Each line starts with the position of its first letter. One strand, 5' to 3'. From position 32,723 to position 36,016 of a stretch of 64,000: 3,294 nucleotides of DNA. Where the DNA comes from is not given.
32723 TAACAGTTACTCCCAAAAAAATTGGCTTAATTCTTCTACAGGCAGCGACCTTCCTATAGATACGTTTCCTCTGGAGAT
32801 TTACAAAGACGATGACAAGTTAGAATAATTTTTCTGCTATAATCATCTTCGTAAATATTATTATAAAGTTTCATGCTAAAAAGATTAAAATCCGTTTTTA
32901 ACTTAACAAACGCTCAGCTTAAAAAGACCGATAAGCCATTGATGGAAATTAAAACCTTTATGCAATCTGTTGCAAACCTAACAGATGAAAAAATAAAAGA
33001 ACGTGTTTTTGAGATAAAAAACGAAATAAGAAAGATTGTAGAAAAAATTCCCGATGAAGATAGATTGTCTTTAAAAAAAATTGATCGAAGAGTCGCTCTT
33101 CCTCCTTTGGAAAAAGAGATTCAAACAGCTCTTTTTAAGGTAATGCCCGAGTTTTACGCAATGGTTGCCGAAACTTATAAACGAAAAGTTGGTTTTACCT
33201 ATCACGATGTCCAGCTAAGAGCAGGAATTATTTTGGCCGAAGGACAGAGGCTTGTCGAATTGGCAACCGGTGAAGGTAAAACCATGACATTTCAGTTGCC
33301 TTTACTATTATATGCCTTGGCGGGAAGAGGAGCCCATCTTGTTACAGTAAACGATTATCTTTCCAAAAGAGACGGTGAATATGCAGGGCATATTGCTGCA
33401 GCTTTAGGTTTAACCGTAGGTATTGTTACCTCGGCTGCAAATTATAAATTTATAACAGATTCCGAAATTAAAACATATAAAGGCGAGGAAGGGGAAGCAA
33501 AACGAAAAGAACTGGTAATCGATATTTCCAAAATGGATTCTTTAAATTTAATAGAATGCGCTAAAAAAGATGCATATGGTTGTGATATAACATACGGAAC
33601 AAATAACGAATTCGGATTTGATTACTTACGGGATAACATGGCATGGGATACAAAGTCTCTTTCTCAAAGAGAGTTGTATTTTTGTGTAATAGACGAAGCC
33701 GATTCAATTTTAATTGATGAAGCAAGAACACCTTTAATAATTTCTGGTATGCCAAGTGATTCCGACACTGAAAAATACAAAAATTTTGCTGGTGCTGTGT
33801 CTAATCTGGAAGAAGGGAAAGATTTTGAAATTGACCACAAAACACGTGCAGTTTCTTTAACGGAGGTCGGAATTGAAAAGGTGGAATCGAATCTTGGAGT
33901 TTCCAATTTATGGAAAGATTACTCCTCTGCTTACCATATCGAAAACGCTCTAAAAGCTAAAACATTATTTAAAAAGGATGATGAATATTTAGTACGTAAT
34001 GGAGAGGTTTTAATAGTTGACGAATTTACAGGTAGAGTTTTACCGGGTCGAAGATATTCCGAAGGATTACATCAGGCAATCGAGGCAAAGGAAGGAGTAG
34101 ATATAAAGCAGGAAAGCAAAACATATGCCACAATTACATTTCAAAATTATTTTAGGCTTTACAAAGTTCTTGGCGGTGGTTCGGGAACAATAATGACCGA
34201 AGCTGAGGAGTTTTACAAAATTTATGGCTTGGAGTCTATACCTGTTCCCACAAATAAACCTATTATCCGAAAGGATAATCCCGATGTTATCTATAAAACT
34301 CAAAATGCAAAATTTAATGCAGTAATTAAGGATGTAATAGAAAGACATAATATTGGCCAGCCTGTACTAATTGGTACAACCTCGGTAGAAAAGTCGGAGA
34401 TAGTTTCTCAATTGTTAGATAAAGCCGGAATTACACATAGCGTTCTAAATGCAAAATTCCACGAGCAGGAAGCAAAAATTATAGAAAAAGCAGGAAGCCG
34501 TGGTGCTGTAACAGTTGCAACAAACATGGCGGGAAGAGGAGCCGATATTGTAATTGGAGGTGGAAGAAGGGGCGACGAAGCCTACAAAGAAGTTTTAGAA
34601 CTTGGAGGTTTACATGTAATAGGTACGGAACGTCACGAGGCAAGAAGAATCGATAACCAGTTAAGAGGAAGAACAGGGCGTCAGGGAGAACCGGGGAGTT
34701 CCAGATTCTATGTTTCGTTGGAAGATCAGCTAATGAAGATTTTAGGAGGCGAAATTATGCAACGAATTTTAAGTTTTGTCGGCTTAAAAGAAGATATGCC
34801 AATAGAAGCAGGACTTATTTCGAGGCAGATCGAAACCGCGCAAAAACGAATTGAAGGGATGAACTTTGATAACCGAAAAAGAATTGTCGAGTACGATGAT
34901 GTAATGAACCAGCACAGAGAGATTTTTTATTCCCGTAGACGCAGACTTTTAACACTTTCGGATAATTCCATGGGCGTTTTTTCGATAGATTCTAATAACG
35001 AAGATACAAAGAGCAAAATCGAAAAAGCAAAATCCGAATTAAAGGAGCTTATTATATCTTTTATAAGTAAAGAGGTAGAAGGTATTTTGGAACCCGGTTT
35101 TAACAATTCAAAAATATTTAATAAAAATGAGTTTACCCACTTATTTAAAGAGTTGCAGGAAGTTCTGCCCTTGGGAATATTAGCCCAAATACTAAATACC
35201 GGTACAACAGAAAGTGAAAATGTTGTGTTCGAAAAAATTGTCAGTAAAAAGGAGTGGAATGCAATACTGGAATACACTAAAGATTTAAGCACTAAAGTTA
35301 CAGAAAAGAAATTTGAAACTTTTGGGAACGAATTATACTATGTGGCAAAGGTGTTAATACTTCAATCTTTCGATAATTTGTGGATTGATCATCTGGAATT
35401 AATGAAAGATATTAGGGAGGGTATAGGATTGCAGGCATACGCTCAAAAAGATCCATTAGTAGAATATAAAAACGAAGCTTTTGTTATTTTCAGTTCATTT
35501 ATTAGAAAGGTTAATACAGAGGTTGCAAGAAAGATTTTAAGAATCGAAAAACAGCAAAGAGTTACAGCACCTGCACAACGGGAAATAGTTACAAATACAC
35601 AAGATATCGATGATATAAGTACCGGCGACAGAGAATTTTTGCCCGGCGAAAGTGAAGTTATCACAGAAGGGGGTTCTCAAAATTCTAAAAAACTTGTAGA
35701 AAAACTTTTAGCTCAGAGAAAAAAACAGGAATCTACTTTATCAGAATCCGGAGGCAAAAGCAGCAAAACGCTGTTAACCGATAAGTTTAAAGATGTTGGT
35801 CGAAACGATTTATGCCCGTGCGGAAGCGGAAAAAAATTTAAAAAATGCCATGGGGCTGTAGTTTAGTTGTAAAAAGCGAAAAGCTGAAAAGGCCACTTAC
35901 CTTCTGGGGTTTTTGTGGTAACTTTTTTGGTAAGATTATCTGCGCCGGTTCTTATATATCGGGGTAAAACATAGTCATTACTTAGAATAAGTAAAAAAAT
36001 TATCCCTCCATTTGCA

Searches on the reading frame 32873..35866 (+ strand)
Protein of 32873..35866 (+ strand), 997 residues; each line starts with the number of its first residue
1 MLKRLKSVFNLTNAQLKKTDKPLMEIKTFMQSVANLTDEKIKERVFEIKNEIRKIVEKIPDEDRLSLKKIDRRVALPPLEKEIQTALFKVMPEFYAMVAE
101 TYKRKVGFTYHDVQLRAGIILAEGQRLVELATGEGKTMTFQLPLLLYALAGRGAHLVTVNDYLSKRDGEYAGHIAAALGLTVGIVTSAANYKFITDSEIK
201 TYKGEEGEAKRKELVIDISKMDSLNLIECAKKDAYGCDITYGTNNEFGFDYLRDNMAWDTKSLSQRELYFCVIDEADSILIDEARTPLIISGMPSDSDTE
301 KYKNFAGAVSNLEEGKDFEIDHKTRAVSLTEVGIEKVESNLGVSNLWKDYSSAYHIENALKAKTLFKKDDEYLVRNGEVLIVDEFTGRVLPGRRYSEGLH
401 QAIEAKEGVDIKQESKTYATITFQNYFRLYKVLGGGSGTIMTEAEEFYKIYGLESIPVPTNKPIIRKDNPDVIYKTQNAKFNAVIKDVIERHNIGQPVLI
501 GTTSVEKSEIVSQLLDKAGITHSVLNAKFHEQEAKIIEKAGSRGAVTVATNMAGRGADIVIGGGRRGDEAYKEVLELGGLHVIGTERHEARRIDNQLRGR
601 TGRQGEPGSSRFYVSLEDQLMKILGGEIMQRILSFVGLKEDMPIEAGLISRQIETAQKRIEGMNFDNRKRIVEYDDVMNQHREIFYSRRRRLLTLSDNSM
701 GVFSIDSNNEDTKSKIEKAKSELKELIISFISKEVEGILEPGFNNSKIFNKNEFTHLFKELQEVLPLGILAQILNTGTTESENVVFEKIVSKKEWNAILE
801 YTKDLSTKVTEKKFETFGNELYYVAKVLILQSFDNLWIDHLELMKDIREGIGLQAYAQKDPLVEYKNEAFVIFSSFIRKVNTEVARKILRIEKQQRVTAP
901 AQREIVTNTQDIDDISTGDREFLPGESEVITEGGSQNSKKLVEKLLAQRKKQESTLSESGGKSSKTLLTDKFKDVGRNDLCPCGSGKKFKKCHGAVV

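Call 7: search_protein_families(library=pfam, proteins=[window:32873-35866:+], max_evalue=0.01)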
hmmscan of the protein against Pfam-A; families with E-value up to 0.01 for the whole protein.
window:32873-35866:+ (997 aa): 7 families
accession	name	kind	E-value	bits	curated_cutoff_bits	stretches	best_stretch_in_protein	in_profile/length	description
PF07517.20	SecA_DEAD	-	1.8e-89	300.3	24.6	1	8-447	4-289/290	SecA DEAD-like domain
PF21090.3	P-loop_SecA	-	1.2e-76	257.3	27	2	463-564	1-102/205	SecA P-loop domain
PF07516.18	SecA_SW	-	6.1e-44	150.9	26.7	1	643-891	1-199/200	SecA Wing and Scaffold domain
PF01043.26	SecA_PP_bind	-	2e-37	128.5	23.5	1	298-404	2-110/110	SecA preprotein cross-linking domain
PF02810.21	SEC-C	-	1.3e-10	41.4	20.4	1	977-994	1-18/19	SEC-C motif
PF00270.35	DEAD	-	0.00066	19.9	26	1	121-282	12-132/167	DEAD/DEAH box helicase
PF00271.37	Helicase_C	-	0.004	17.8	23.5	1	484-559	5-81/110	Helicase conserved C-terminal domain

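Call 78: list_cluster_members(proteins=[window:32873-35866:+, window:23659-26154:-, window:57327-58505:-, window:58515-61283:-])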
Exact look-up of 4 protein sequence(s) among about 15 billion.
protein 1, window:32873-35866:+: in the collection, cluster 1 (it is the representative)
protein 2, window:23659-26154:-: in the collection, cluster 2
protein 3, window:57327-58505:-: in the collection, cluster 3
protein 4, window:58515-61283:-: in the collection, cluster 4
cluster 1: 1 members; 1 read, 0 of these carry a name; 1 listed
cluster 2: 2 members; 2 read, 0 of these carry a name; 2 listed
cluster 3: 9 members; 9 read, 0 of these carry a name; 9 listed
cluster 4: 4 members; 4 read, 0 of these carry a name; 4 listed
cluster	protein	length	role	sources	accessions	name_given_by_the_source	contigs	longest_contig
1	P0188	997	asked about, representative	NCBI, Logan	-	-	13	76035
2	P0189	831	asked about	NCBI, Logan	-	-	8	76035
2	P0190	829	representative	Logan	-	-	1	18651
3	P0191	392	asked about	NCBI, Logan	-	-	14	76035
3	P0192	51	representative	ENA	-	-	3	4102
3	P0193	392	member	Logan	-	-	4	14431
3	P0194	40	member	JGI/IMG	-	-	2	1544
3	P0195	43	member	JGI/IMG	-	-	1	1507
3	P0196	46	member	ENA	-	-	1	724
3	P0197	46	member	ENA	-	-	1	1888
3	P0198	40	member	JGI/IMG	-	-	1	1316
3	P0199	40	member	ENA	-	-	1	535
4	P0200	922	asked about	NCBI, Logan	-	-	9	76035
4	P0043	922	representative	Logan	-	-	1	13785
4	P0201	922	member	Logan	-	-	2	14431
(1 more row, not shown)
